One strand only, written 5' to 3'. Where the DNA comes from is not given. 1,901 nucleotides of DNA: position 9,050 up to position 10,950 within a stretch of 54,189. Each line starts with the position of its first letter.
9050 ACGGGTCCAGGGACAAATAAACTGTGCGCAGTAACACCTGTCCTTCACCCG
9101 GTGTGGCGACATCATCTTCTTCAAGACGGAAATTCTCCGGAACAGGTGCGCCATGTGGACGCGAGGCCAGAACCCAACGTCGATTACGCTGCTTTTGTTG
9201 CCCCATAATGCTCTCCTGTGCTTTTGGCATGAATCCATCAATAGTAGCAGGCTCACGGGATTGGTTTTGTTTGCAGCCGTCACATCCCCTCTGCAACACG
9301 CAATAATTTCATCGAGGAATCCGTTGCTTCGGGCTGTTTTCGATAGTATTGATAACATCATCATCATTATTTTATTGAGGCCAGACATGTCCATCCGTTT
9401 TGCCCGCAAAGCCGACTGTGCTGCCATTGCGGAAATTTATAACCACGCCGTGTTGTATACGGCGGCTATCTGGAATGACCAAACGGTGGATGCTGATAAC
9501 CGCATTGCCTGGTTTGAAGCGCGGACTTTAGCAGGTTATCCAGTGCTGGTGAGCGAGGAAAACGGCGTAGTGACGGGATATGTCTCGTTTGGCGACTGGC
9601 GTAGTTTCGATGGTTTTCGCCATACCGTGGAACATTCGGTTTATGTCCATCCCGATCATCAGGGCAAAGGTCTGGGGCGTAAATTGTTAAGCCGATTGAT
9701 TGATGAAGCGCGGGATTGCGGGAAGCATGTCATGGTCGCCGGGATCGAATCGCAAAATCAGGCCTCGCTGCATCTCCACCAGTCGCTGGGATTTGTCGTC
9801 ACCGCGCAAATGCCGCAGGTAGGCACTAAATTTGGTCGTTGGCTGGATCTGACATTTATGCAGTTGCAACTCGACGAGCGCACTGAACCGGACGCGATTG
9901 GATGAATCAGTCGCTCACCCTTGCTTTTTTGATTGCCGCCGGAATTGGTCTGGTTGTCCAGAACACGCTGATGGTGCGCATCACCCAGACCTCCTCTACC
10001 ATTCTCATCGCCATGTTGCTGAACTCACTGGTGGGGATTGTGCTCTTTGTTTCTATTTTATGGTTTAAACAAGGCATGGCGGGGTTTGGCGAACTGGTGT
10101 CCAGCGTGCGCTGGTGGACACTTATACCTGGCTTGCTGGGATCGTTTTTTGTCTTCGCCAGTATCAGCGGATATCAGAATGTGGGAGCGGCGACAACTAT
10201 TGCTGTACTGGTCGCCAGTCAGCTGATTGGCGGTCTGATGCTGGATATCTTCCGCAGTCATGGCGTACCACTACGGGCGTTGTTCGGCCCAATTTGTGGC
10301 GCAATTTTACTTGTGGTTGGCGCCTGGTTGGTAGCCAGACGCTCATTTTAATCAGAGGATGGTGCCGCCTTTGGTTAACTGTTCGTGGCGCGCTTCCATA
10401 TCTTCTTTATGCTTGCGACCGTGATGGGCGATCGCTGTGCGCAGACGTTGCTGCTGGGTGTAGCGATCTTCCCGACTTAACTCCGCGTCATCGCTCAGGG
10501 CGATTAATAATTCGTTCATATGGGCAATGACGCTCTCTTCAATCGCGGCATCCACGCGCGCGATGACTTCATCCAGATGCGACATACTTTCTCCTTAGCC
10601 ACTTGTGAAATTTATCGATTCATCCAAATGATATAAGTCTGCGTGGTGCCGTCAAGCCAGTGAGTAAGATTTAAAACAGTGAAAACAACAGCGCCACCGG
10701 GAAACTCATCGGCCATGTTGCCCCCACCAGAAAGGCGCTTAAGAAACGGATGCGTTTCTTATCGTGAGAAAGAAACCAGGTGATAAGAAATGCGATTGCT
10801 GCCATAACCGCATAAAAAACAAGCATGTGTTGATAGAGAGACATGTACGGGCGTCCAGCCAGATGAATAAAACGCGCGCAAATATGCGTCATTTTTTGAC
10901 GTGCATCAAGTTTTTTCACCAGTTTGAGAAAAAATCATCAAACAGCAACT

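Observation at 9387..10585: Tight gene packing around ydcZ: ATGA start-stop overlap with mnaT and directly abutting convergent stops with ydcY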

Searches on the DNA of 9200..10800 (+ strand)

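Call 3: search_dna_similar(query=window:9200-10800:+, collection=ecoli_genomes, mode=near, max_rows=30, rows=spread)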
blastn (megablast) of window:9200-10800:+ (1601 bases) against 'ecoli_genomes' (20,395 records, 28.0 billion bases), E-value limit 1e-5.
Records with a match: 5417; places in all: 5457; records where one place covers at least 80% of the query: 5377.
Genomes with a match: 5416 of 5426; with a place that covers at least 80% of the query: 5376. Places per genome that has any: lowest 1, median 1, highest 2. On chromosomes: 5451 places; on plasmids: 6.
Best place of each record, by identity: >=99% 1142; 95-99% 4275.
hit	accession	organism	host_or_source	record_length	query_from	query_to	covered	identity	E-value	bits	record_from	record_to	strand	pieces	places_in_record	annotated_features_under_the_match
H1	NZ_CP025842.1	Escherichia coli strain 720632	Homo sapiens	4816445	1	1601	100%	99.9%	0e+0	2952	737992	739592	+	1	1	mnaT: GNAT family N-acetyltransferase | ydcZ: DMT family transporter | ydcY: DUF2526 family protein YdcY | ortT: orphan toxin OrtT | curA: NADPH-dependent curcumin/dihydrocurcumin reductase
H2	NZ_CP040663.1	Escherichia coli strain EK2009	chicken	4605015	1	1601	100%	99.9%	0e+0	2952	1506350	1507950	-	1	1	mnaT: GNAT family N-acetyltransferase | ydcZ: DMT family transporter | ydcY: DUF2526 family protein YdcY | ortT: orphan toxin OrtT | curA: NADPH-dependent curcumin/dihydrocurcumin reductase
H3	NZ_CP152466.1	Escherichia coli strain Sel(eng_pnp-mut)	not applicable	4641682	1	1601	100%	99.9%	0e+0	2952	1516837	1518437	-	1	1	mnaT: GNAT family N-acetyltransferase | ydcZ: DMT family transporter | ydcY: DUF2526 family protein YdcY | ortT: orphan toxin OrtT | curA: NADPH-dependent curcumin/dihydrocurcumin reductase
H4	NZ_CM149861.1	Escherichia coli strain HCP30S3_I2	Sus scrofa domesticus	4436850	1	1601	100%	99.9%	0e+0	2952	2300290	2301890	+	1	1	mnaT: GNAT family N-acetyltransferase | ydcZ: DMT family transporter | ydcY: DUF2526 family protein YdcY | ortT: orphan toxin OrtT | curA: NADPH-dependent curcumin/dihydrocurcumin reductase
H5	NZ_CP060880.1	Escherichia coli strain EC26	Homo sapiens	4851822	1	1601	100%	99.9%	0e+0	2946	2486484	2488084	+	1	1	mnaT: GNAT family N-acetyltransferase | ydcZ: DMT family transporter | ydcY: DUF2526 family protein YdcY | ortT: orphan toxin OrtT | curA: NADPH-dependent curcumin/dihydrocurcumin reductase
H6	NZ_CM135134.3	Escherichia coli strain F41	-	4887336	1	1601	100%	99.9%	0e+0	2946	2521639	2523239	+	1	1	mnaT: GNAT family N-acetyltransferase | ydcZ: DMT family transporter | ydcY: DUF2526 family protein YdcY | ortT: orphan toxin OrtT | curA: NADPH-dependent curcumin/dihydrocurcumin reductase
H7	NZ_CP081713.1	Escherichia coli strain CX04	-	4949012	1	1601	100%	99.1%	0e+0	2878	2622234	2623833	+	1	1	mnaT: GNAT family N-acetyltransferase | ydcZ: DMT family transporter | ydcY: DUF2526 family protein YdcY | ortT: orphan toxin OrtT | curA: NADPH-dependent curcumin/dihydrocurcumin reductase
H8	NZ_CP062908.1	Escherichia coli strain Res13-Lact-EB12-05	Sus scrofa domesticus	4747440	1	1601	100%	98.6%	0e+0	2828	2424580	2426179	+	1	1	mnaT: GNAT family N-acetyltransferase | ydcZ: DMT family transporter | ydcY: DUF2526 family protein YdcY | ortT: orphan toxin OrtT | curA: NADPH-dependent curcumin/dihydrocurcumin reductase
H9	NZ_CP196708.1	Escherichia coli strain EC77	Bovine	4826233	1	1601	100%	98.3%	0e+0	2802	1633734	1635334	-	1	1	mnaT: GNAT family N-acetyltransferase | ydcZ: DMT family transporter | ydcY: DUF2526 family protein YdcY | ortT: orphan toxin OrtT | curA: NADPH-dependent curcumin/dihydrocurcumin reductase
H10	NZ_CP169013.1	Escherichia coli strain UTAK-22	Veal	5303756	1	1601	100%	98.1%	0e+0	2791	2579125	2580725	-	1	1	mddA: L-methionine sulfoximine/L-methionine sulfone acetyltransferase | ydcZ: DMT family transporter | ydcY: DUF2526 family protein YdcY | ortT: orphan toxin OrtT | curA: NADPH-dependent curcumin/dihydrocurcumin reductase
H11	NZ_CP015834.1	Escherichia coli strain MS6198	Homo sapiens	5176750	1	1601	100%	98.1%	0e+0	2785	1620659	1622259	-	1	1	mnaT: GNAT family N-acetyltransferase | ydcZ: DMT family transporter | ydcY: DUF2526 family protein YdcY | ortT: orphan toxin OrtT | curA: NADPH-dependent curcumin/dihydrocurcumin reductase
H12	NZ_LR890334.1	Escherichia coli strain MINF_9A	Homo sapiens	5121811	1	1601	100%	98.1%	0e+0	2785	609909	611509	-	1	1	mnaT: GNAT family N-acetyltransferase | ydcZ: DMT family transporter | ydcY: DUF2526 family protein YdcY | ortT: orphan toxin OrtT | curA: NADPH-dependent curcumin/dihydrocurcumin reductase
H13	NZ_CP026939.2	Escherichia coli strain CFS3313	Bos taurus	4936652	1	1601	100%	98.0%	0e+0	2780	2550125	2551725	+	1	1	mnaT: GNAT family N-acetyltransferase | ydcZ: DMT family transporter | ydcY: DUF2526 family protein YdcY | ortT: orphan toxin OrtT | curA: NADPH-dependent curcumin/dihydrocurcumin reductase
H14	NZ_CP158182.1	Escherichia coli strain EC0885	Homo sapiens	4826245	1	1601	100%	98.0%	0e+0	2780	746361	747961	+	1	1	mnaT: GNAT family N-acetyltransferase | ydcZ: DMT family transporter | ydcY: DUF2526 family protein YdcY | ortT: orphan toxin OrtT | curA: NADPH-dependent curcumin/dihydrocurcumin reductase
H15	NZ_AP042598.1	Escherichia coli strain OkiPb01701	bovine feces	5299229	1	1601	100%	98.0%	0e+0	2780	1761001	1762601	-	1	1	mnaT: GNAT family N-acetyltransferase | ydcZ: DMT family transporter | ydcY: DUF2526 family protein YdcY | ortT: orphan toxin OrtT | curA: NADPH-dependent curcumin/dihydrocurcumin reductase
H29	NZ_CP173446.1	Escherichia coli strain 98232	Homo sapiens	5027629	1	1601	100%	96.6%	0e+0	2652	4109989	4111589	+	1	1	mddA: GNAT family N-acetyltransferase | ydcZ: DMT family transporter | ydcY: DUF2526 family protein YdcY | ortT: orphan toxin OrtT | curA: NADPH-dependent curcumin/dihydrocurcumin reductase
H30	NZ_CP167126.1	Escherichia coli strain SK6988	Mouse fecal sample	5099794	908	1601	43%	98.3%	0e+0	1216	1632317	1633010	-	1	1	DMT family transporter | ydcY: DUF2526 family protein YdcY | ortT: orphan toxin OrtT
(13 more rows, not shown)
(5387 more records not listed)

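Call 5: get_annotated_region(hit=H3, flank=6000)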
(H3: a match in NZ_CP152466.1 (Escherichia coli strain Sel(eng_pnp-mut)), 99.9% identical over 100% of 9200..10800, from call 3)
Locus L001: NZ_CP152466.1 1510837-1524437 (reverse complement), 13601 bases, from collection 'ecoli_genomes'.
description: Escherichia coli strain Sel(eng_pnp-mut) chromosome, complete genome
organism: Escherichia coli strain Sel(eng_pnp-mut) (NCBI taxid 562)
replicon: chromosome; assembly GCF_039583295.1
host: not applicable; source: -; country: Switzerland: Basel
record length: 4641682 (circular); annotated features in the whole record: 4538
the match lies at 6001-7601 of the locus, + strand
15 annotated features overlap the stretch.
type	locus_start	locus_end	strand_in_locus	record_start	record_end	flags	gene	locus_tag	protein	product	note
CDS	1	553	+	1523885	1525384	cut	ansP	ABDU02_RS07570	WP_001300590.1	L-asparagine permease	-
CDS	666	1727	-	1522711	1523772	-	yncE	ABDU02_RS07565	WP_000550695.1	YncE family protein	-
CDS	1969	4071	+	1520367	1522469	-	pqqU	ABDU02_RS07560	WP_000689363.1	TonB-dependent receptor PqqU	-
CDS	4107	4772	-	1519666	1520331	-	mcbR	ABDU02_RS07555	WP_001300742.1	colanic acid/biofilm transcriptional regulator McbR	-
CDS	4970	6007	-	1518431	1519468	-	curA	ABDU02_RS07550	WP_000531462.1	NADPH-dependent curcumin/dihydrocurcumin reductase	-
CDS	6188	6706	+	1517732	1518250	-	mnaT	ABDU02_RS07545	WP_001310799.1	GNAT family N-acetyltransferase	-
CDS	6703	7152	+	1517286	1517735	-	ydcZ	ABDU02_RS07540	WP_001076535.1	DMT family transporter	-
CDS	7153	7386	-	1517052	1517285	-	ydcY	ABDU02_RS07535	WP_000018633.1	DUF2526 family protein YdcY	-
CDS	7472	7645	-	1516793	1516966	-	ortT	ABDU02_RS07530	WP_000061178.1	orphan toxin OrtT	-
CDS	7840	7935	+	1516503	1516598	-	yncL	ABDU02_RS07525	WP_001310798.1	stress response membrane protein YncL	-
CDS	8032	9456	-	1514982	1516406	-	patD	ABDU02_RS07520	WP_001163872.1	aminobutyraldehyde dehydrogenase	-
CDS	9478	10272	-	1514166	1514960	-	ydcV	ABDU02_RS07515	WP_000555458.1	ABC transporter permease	-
CDS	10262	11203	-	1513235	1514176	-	ydcU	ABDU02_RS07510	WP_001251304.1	ABC transporter permease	-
CDS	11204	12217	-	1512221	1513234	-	ydcT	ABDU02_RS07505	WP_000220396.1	ABC transporter ATP-binding protein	-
CDS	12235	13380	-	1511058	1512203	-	ydcS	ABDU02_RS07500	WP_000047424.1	putative ABC transporter substrate-binding protein YdcS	-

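Call 6: get_annotated_region(hit=H30, flank=3000)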
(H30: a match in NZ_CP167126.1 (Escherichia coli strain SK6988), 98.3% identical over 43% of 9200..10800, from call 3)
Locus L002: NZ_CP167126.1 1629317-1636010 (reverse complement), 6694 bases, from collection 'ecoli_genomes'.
description: Escherichia coli strain SK6988 chromosome, complete genome
organism: Escherichia coli strain SK6988 (NCBI taxid 562)
replicon: chromosome; assembly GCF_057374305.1
host: -; source: Mouse fecal sample; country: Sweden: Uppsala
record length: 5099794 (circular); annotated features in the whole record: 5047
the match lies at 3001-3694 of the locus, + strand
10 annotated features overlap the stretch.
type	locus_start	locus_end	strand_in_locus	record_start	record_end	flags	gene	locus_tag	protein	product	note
CDS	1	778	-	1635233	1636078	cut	nhoA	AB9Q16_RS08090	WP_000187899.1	N-hydroxyarylamine O-acetyltransferase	-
CDS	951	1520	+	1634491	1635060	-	yddH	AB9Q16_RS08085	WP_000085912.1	flavin reductase family protein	-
CDS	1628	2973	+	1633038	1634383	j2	-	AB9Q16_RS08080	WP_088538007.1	IS3 family transposase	programmed frameshift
CDS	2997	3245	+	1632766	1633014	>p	-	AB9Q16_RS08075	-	DMT family transporter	incomplete; partial in the middle of a contig; missing N-terminus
CDS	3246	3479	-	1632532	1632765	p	ydcY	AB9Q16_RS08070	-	DUF2526 family protein YdcY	internal stop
CDS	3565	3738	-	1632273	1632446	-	ortT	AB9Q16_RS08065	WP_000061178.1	orphan toxin OrtT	-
CDS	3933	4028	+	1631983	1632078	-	yncL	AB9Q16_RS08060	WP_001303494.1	stress response membrane protein YncL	-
CDS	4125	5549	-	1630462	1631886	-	patD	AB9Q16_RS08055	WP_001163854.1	aminobutyraldehyde dehydrogenase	-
CDS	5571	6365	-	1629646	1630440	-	ydcV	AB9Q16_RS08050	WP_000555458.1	ABC transporter permease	-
CDS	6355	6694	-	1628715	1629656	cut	ydcU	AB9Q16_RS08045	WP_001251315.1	ABC transporter permease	-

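Call 7: get_annotated_region(hit=H29, flank=1000)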
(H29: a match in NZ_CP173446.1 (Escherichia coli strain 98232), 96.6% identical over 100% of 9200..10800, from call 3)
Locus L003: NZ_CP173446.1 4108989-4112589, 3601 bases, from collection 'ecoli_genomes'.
description: Escherichia coli strain 98232 chromosome, complete genome
organism: Escherichia coli strain 98232 (NCBI taxid 562)
replicon: chromosome; assembly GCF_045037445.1
host: Homo sapiens; source: urine; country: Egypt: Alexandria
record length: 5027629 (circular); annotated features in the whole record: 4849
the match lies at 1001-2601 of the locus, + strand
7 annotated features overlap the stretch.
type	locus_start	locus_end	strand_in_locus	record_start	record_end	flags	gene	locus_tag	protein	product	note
CDS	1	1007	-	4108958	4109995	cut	curA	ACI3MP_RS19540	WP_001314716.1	NADPH-dependent curcumin/dihydrocurcumin reductase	-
CDS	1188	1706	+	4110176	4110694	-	mddA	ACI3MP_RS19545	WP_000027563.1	GNAT family N-acetyltransferase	-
CDS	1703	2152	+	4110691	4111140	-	ydcZ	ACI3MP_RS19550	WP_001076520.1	DMT family transporter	-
CDS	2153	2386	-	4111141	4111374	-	ydcY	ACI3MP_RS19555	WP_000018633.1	DUF2526 family protein YdcY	-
CDS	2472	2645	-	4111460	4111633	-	ortT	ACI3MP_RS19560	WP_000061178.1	orphan toxin OrtT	-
CDS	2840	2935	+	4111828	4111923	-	yncL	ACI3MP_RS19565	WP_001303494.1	stress response membrane protein YncL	-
CDS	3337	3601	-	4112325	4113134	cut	-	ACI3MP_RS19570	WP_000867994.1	CatB-related O-acetyltransferase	-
